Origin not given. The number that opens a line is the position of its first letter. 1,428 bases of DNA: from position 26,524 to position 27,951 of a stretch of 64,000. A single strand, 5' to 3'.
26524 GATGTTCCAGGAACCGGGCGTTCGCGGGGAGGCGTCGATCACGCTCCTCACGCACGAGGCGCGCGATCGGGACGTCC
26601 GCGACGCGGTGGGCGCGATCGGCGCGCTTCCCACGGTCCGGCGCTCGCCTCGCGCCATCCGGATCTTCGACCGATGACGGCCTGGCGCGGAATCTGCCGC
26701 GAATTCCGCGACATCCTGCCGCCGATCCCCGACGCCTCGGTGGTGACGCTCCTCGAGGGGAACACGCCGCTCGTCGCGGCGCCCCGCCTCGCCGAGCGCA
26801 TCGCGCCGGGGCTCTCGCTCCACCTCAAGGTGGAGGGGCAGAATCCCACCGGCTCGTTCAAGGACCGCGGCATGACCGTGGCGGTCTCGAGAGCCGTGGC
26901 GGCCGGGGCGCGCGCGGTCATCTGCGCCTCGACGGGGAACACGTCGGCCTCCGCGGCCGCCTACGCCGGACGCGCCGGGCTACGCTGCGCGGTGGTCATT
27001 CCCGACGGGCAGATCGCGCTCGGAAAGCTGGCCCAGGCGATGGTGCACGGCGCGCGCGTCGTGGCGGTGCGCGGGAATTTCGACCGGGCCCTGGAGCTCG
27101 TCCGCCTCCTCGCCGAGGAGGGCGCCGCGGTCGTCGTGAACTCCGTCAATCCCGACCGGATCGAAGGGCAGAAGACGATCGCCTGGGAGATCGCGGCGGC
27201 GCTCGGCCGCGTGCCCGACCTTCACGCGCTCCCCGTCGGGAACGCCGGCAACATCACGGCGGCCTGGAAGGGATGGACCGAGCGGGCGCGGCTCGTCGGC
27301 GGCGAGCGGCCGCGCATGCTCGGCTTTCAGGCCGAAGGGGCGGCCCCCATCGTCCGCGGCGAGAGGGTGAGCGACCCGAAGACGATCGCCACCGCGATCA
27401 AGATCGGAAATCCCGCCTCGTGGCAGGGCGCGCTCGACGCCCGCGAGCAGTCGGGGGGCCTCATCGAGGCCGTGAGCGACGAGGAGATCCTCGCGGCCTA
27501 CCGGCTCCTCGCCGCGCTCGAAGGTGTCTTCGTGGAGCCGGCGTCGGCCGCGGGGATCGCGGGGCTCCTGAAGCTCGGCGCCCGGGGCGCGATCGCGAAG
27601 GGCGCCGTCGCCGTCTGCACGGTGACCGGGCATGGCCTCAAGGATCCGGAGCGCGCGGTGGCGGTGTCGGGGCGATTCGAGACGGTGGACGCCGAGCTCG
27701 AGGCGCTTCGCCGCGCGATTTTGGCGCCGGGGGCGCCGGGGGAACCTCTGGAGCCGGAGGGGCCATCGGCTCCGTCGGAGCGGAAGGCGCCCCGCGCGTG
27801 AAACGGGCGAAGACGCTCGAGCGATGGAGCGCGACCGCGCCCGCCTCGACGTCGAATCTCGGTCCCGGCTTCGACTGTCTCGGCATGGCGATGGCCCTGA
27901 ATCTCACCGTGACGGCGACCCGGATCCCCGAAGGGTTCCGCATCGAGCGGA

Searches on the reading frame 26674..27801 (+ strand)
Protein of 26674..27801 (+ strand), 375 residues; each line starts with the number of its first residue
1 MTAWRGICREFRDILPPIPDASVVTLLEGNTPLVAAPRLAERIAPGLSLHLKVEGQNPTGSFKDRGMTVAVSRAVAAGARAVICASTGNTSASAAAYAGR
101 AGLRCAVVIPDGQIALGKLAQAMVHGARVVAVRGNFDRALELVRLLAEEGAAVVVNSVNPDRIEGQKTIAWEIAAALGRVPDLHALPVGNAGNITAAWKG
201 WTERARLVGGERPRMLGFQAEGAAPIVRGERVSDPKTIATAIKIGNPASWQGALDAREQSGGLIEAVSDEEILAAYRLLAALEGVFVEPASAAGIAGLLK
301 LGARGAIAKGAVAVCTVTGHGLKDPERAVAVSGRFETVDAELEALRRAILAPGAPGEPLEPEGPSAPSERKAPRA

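Call 54: search_protein_families(library=pfam, proteins=[window:26674-27801:+], max_evalue=0.001)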
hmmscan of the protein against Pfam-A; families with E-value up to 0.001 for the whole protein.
window:26674-27801:+ (375 aa): 1 family
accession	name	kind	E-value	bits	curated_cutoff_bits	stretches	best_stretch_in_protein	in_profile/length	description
PF00291.31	PALP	-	2e-70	237.9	35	1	24-319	1-295/295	Pyridoxal-phosphate dependent enzyme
